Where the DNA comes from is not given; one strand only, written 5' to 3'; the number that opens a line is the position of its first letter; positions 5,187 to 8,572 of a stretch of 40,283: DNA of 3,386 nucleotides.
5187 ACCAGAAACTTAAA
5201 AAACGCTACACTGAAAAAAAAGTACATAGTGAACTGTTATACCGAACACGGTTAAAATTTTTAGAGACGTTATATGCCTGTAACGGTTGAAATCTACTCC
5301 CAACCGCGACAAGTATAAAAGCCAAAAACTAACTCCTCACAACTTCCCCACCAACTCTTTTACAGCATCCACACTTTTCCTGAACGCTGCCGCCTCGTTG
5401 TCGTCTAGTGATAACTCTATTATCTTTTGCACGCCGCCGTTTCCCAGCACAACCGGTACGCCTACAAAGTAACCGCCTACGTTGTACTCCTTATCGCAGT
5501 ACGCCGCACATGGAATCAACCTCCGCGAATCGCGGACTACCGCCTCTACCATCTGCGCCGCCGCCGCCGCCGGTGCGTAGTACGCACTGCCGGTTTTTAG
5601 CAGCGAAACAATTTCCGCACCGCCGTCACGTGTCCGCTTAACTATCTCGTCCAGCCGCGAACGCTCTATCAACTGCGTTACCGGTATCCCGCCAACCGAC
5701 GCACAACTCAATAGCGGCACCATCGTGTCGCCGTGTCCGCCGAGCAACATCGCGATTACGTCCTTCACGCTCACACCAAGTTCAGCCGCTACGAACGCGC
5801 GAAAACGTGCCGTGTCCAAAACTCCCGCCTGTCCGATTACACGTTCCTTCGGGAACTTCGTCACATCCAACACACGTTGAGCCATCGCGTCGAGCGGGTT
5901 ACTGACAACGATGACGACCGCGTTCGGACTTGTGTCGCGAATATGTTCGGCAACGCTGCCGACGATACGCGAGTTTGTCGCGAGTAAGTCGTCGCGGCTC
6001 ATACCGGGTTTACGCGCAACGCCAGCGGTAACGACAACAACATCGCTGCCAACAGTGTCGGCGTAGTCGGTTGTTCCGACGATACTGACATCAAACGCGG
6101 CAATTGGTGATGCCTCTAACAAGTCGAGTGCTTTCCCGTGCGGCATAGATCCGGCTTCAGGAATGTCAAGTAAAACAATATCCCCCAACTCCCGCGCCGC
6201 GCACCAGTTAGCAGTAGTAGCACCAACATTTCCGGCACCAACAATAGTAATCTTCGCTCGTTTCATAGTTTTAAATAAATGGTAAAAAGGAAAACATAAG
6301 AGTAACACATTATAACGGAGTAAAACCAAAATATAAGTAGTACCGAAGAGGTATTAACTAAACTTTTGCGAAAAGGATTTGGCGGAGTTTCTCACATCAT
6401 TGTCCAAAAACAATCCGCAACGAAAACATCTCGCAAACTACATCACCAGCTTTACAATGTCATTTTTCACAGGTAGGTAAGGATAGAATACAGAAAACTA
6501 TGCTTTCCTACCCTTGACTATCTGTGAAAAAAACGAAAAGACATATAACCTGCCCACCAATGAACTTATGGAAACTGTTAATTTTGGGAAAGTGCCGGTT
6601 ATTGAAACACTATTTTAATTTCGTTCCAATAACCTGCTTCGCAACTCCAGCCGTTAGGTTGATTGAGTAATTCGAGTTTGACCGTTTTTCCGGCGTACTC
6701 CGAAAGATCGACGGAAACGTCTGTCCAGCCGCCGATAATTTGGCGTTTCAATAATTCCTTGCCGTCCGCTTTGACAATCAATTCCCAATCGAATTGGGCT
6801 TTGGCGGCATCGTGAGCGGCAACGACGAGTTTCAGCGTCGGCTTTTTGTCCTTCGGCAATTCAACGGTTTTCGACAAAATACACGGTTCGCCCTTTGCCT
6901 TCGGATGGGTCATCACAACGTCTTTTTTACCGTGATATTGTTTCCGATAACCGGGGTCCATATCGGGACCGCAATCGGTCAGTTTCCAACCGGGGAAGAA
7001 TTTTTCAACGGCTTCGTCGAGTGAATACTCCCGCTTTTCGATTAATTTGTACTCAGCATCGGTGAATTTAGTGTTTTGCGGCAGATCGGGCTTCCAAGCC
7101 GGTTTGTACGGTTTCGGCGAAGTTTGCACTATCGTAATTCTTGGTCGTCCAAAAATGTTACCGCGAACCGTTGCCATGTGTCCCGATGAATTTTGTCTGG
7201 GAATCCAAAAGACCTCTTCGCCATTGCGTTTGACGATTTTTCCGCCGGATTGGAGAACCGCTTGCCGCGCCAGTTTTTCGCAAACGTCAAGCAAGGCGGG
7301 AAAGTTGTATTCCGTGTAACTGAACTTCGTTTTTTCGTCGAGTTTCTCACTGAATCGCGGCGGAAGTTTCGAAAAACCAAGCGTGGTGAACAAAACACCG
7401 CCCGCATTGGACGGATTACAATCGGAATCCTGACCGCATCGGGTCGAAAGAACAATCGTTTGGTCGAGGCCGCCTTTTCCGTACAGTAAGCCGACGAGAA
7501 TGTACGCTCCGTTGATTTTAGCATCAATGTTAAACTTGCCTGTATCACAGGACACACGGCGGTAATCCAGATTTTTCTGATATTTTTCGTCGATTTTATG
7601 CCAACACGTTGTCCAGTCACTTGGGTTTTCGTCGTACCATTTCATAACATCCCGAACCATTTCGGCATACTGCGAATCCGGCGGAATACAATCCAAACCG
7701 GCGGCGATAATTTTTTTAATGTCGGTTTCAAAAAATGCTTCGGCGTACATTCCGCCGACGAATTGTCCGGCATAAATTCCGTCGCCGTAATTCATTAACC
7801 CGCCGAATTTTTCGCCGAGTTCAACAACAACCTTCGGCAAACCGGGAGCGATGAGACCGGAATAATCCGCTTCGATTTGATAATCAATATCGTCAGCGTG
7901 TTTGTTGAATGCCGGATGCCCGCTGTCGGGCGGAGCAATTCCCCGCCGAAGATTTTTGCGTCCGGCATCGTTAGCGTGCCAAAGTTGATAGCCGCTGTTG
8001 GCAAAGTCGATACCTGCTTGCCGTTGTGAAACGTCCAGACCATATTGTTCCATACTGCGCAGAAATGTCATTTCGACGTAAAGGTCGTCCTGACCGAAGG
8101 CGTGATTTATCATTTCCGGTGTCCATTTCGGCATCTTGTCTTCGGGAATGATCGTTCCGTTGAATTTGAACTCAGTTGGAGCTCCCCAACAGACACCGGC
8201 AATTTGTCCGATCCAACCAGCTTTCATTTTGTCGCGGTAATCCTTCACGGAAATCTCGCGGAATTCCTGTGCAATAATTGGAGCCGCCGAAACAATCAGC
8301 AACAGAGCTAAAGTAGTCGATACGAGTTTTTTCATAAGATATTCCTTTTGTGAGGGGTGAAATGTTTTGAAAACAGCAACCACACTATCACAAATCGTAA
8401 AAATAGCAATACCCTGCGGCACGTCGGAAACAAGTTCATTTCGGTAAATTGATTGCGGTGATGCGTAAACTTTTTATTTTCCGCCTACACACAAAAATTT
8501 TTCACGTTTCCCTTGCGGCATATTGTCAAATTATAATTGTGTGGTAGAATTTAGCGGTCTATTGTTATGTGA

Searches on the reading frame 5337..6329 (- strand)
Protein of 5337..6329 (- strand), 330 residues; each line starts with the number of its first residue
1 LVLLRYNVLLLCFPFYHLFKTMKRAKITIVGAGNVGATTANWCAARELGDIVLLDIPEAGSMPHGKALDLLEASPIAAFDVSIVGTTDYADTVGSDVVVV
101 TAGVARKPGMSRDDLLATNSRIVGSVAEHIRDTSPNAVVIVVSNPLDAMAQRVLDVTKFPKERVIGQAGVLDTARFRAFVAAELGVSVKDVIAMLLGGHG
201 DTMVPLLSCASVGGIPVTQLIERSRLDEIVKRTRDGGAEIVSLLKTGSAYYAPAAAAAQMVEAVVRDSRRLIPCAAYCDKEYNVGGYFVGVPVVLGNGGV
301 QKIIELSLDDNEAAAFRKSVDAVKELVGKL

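Call 38: search_protein_families(library=pfam, proteins=[window:5337-6329:-], max_evalue=0.00001)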
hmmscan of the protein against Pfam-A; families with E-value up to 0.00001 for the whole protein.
window:5337-6329:- (330 aa): 2 families
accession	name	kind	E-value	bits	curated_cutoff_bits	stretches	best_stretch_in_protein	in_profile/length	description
PF00056.29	Ldh_1_N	-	7.7e-39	133.4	27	1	26-166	2-141/141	lactate/malate dehydrogenase, NAD binding domain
PF02866.23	Ldh_1_C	-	1.8e-31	109.9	22.6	1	171-325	3-165/174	lactate/malate dehydrogenase, alpha/beta C-terminal domain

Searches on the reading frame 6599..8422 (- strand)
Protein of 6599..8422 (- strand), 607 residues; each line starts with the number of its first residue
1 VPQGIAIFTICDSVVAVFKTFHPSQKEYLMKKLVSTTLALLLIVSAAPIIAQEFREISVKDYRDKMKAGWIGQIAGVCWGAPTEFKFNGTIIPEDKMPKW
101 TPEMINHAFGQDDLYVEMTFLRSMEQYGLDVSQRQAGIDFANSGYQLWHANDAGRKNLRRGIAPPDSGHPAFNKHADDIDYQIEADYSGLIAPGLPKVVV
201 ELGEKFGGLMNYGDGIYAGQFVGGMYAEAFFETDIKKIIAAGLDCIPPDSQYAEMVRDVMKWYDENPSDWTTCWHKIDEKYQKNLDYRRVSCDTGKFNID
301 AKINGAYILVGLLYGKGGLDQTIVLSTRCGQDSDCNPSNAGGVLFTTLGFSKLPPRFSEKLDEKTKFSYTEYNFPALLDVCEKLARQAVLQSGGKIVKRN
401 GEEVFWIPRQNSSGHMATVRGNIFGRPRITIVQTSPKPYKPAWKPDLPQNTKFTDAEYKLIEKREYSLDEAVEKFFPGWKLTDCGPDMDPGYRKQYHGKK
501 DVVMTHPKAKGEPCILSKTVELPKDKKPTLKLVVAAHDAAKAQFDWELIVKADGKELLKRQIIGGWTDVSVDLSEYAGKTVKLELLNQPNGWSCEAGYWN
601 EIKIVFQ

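Call 38: search_protein_families(library=pfam, proteins=[window:6599-8422:-], max_evalue=0.00001)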
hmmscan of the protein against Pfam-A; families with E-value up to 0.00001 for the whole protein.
window:6599-8422:- (607 aa): 1 family
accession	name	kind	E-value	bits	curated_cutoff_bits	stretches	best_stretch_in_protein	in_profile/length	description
PF03747.19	ADP_ribosyl_GH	-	4.3e-27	96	26.2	1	69-356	2-287/287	ADP-ribosylglycohydrolase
